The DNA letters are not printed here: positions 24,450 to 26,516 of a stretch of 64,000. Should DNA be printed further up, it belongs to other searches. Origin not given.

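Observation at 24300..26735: Standalone HerA/DUF87 ATPase gene inserted between rpmH and the oriC DnaA-box cluster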

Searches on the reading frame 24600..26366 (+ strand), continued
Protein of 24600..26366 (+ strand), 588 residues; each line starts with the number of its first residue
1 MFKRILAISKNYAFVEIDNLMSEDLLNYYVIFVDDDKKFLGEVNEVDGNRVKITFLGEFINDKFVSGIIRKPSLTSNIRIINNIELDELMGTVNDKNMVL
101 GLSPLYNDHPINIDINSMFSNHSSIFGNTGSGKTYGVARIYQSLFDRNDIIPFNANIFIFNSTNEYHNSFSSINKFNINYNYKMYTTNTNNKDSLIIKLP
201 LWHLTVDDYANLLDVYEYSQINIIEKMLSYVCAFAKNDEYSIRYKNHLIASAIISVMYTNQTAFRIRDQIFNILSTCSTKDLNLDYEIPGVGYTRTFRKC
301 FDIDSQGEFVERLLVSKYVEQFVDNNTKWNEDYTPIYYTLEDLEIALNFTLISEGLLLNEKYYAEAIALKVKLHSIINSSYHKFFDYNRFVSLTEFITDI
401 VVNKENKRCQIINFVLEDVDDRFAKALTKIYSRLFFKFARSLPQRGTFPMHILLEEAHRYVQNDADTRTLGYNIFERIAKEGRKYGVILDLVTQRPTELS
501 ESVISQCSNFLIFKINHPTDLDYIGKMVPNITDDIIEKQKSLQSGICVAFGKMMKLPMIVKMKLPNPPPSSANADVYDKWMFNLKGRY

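Call 42: predict_structure(alignment_id=A1)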
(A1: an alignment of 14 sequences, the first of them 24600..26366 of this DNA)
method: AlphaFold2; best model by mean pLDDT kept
length: 588 residues; sequences in the alignment: 14
mean_pLDDT: 85.6   pTM: 0.83
mean pLDDT of the five models: 85.6, 85.2, 84.2, 82.9, 81.4
residues with pLDDT >= 90: 224; 70-90: 322; 50-70: 38; < 50: 4
segments of 3 or more residues with pLDDT < 50: 586-588
pLDDT, mean of each block of 10 residues (from residue 1): 89 86 77 91 88 91 85 90 91 87 90 92 92 91 79 85 87 79 85 82 92 86 88 80 85 83 84 82 86 85 81 86 75 76 89 73 81 92 90 94 88 91 92 95 89 94 75 90 95 93 92 91 83 80 89 89 88 57 51
secondary structure, 60 per line:
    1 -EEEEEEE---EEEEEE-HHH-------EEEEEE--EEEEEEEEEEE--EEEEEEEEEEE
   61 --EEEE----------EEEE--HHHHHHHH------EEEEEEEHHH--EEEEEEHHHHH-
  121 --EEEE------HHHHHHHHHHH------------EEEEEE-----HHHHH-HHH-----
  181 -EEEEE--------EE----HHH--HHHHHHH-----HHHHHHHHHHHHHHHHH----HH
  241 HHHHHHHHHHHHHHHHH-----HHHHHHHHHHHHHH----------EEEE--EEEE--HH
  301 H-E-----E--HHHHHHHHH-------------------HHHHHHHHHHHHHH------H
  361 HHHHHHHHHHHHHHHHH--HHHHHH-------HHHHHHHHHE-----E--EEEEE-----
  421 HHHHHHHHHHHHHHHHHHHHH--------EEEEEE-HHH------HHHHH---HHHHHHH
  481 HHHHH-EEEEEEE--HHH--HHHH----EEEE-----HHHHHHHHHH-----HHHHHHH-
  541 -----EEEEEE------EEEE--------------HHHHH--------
elements in order: E2-8 E12-17 E29-34 E37-47 E50-60 E63-66 E77-80 H83-90 E97-103 E109-114 H115-119 E123-126 H133-143 E156-161 H167-171 E182-186 H206-212 H218-234 H239-257 H263-276 E287-290 E293-296 H312-320 H340-353 H360-377 H380-385 H393-401 E411-415 H421-441 E450-455 H466-470 H474-485 E487-493 H501-504 E509-512 H518-527 H533-539 E546-551 E558-561 H576-580

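Call 45: fold_search(model_id=the predicted structure, library=pdb)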
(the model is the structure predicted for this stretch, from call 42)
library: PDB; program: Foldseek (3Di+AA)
matches with E <= 10: 1276; with E <= 0.001: 165
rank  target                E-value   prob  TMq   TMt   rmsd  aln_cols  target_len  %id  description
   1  8yhx_A                7.5e-31  1.00  0.74  0.77   5.3       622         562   20  Cryo-EM structure of the trimeric HerA (released 2024-11-06)
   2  9c1m_M                9.9e-29  1.00  0.61  0.62  11.6       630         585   21  HerA-DUF assembly 1 (released 2025-06-04)
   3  9c1n_R                6.4e-28  1.00  0.56  0.57  12.8       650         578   20  HerA-DUF4297 assembly 2 (released 2025-06-04)
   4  8xau_E                8.9e-28  1.00  0.66  0.69   7.8       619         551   21  Cryo-EM structure of HerA (released 2024-06-05)
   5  8wld_L                1.3e-27  1.00  0.64  0.57  11.4       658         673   20  Cryo-EM structure of SIR2/HerA antiphage complex (released 2024-09-11)
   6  8xav_E                2.1e-27  1.00  0.64  0.66   8.4       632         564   21  Cryo-EM structure of an anti-phage defense complex (released 2024-06-05)
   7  8wld_M                2.3e-27  1.00  0.65  0.58  11.4       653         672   19  Cryo-EM structure of SIR2/HerA antiphage complex (released 2024-09-11)
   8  8xaw_D                2.4e-27  1.00  0.63  0.66  10.7       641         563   20  Cryo-EM structure of an anti-phage defense complex bound to AMPPNP and DNA at state 1 (released 2024-06-05)
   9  8wod_O                3.1e-27  1.00  0.62  0.65  11.4       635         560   18  Cryo-EM structure of SIR2/HerA complex (released 2024-09-11)
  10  8wld_D                3.5e-27  1.00  0.64  0.58  11.5       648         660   20  Cryo-EM structure of SIR2/HerA antiphage complex (released 2024-09-11)
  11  8wiv_D                5.5e-27  1.00  0.65  0.64  10.4       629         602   19  Cryo-EM structure of a bacterial protein (released 2024-09-11)
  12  8xav_A                5.5e-27  1.00  0.66  0.69   8.1       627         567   21  Cryo-EM structure of an anti-phage defense complex (released 2024-06-05)
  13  8wiv_L                5.8e-27  1.00  0.64  0.59   8.8       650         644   20  Cryo-EM structure of a bacterial protein (released 2024-09-11)
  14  8wld_N                1.8e-26  1.00  0.65  0.62   9.7       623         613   21  Cryo-EM structure of SIR2/HerA antiphage complex (released 2024-09-11)
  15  8zit_Q                2.0e-26  1.00  0.60  0.60  10.4       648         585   18  DUF4297-HerA complex with DNA and ATPgamaS (released 2025-03-12)
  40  4d2i_B                6.8e-24  1.00  0.54  0.68   9.4       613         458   19  Crystal structure of the HerA hexameric DNA translocase from Sulfolobus solfataricus bound to AMP-PNP (released 2014-12-03)
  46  4d2i_A                6.9e-23  1.00  0.55  0.69   9.9       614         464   20  Crystal structure of the HerA hexameric DNA translocase from Sulfolobus solfataricus bound to AMP-PNP (released 2014-12-03)
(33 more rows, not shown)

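Call 48: search_protein_families(library=padloc, proteins=[P0123, P0124, P0126, P0128, P0131, P0133, P0135, P0136, P0139, P0149], max_evalue=1e-40)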
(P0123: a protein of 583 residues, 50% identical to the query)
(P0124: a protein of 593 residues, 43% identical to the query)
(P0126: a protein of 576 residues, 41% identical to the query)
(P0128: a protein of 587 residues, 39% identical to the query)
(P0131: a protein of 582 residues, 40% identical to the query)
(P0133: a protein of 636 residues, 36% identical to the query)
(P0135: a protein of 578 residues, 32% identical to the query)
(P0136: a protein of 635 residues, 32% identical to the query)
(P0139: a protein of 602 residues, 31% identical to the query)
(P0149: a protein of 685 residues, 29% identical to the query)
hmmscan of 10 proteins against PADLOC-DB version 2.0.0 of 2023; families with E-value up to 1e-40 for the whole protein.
P0123 (583 aa): 2 families
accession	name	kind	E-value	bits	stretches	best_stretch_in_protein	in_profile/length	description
PDLC04102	HerA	-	3.4e-73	245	1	60-581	99-639/654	-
PDLC04105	HerA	-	4e-48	162.3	1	45-579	80-553/576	-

P0124 (593 aa): 8 families
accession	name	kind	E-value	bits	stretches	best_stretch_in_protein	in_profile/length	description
PDLC04102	HerA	-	5.5e-109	363.3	1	57-589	94-641/654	-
PDLC04105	HerA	-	4.3e-71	238.2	1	41-586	74-554/576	-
PDLC04106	HerA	-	9.2e-58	194.3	1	67-585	107-646/667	-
PDLC02185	HerA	-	1.6e-54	183.7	0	432-587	428-581/585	-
PDLC04097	HerA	-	3.1e-52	176.1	1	35-585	76-611/618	-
PDLC04098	HerA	-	1.3e-51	174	0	341-587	414-668/686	-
PDLC04100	HerA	-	2.1e-50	170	0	433-589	423-576/580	-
PDLC02188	HerA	-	2.8e-44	150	0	403-585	366-560/578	-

P0126 (576 aa): 8 families
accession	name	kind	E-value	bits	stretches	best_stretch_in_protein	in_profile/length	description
PDLC04102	HerA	-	2.6e-90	301.6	1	68-574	102-637/654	-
PDLC04105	HerA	-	2.9e-64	215.6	0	375-575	346-554/576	-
PDLC04106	HerA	-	6e-54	181.7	0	415-575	481-647/667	-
PDLC02188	HerA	-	5e-47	159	1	98-575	115-561/578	-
PDLC04098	HerA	-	1.2e-44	150.9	1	73-575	119-667/686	-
PDLC04097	HerA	-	9e-44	148.1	1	57-575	90-612/618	-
PDLC02185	HerA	-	3.9e-42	142.8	0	440-575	443-580/585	-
PDLC04103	HerA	-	1.4e-41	140.5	0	389-575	386-575/579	-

P0128 (587 aa): 7 families
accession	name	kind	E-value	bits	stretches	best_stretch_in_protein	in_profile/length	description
PDLC04102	HerA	-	1.3e-110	368.7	1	48-587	86-639/654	-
PDLC04105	HerA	-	1.1e-55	187.3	1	47-586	81-554/576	-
PDLC04106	HerA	-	4.1e-51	172.3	1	64-578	105-639/667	-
PDLC04097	HerA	-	6.4e-51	171.7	1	50-585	89-611/618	-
PDLC02185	HerA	-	1.9e-49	166.9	0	435-585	424-579/585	-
PDLC04098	HerA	-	1.6e-48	163.8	1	33-566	90-645/686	-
PDLC04100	HerA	-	9e-48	161.3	0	445-585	428-572/580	-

P0131 (582 aa): 1 family
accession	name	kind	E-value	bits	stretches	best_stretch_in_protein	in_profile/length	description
PDLC04102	HerA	-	2.1e-80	268.9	1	72-582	113-639/654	-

P0133 (636 aa): 9 families
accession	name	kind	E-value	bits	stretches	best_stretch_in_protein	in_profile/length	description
PDLC04102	HerA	-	1.9e-176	586.2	1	3-635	7-639/654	-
PDLC04105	HerA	-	2.6e-83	278.5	1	3-634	9-554/576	-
PDLC04098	HerA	-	1.1e-82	276.7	1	2-633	9-666/686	-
PDLC04106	HerA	-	1.3e-76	256.6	1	2-633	3-646/667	-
PDLC04097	HerA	-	6.9e-72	241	1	3-634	5-612/618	-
PDLC02185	HerA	-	5.7e-58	195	0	482-634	430-580/585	-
PDLC04103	HerA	-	4.2e-55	185.2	0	417-633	354-574/579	-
PDLC04100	HerA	-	2.6e-54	182.9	0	498-633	436-572/580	-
PDLC02188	HerA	-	2.4e-47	160.1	1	41-633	38-560/578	-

P0135 (578 aa): 3 families
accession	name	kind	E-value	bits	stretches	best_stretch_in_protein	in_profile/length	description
PDLC04102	HerA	-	1.8e-83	279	1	48-576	86-643/654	-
PDLC04105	HerA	-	1.1e-54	184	0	390-577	362-560/576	-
PDLC04097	HerA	-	7.7e-41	138.4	0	51-575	90-616/618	-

P0136 (635 aa): 9 families
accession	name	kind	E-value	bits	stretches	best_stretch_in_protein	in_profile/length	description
PDLC04102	HerA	-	3e-173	575.7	1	3-623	7-644/654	-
PDLC04098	HerA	-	2.6e-78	262.2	1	6-600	13-648/686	-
PDLC04105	HerA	-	3.9e-76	254.8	1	430-621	359-558/576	-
PDLC04106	HerA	-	1.2e-73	246.7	1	4-618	5-648/667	-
PDLC04097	HerA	-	1.6e-68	229.8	1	4-601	6-595/618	-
PDLC02185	HerA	-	6.5e-59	198.1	1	4-618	5-581/585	-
PDLC04100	HerA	-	1.8e-58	196.6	0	433-619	384-575/580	-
PDLC04103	HerA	-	6.9e-56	187.8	1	3-617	13-575/579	-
PDLC02188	HerA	-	1.3e-48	164.2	1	40-617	37-561/578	-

P0139 (602 aa): 9 families
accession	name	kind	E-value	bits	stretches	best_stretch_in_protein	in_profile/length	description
PDLC04102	HerA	-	1.5e-150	500.7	1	2-601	10-638/654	-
PDLC04098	HerA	-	3.7e-73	245.2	1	72-578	114-642/686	-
PDLC04105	HerA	-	1.8e-71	239.4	1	45-600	65-553/576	-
PDLC04106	HerA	-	1.3e-69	233.5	1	61-600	88-646/667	-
PDLC04097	HerA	-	1.5e-59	200.2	1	57-581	87-591/618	-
PDLC02185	HerA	-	9.3e-55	184.4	0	432-601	406-580/585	-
PDLC04100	HerA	-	8.7e-52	174.6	0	422-601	389-573/580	-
PDLC04103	HerA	-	4.3e-50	168.6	0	385-600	350-574/579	-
PDLC02188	HerA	-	2.8e-46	156.5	0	465-600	424-560/578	-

P0149 (685 aa): 10 families
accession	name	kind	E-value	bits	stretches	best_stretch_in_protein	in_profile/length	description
PDLC04102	HerA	-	1.6e-242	804.5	1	1-668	1-647/654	-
PDLC04098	HerA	-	2e-94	315.5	1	434-664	433-672/686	-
PDLC04105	HerA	-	1.3e-91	306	1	3-673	5-567/576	-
PDLC04106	HerA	-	2.8e-90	301.7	1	5-661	2-649/667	-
PDLC02185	HerA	-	1.7e-71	239.7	1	468-660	387-581/585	-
PDLC04100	HerA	-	3.2e-69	232.1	1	468-663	384-577/580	-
PDLC04097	HerA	-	1.4e-59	200.3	1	6-657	4-610/618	-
PDLC02188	HerA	-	2.5e-58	196.3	1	256-658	194-560/578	-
PDLC04103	HerA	-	6.8e-50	168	0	437-658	352-574/579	-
PDLC04104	HerA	-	2.7e-44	149.4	1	439-673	131-369/379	-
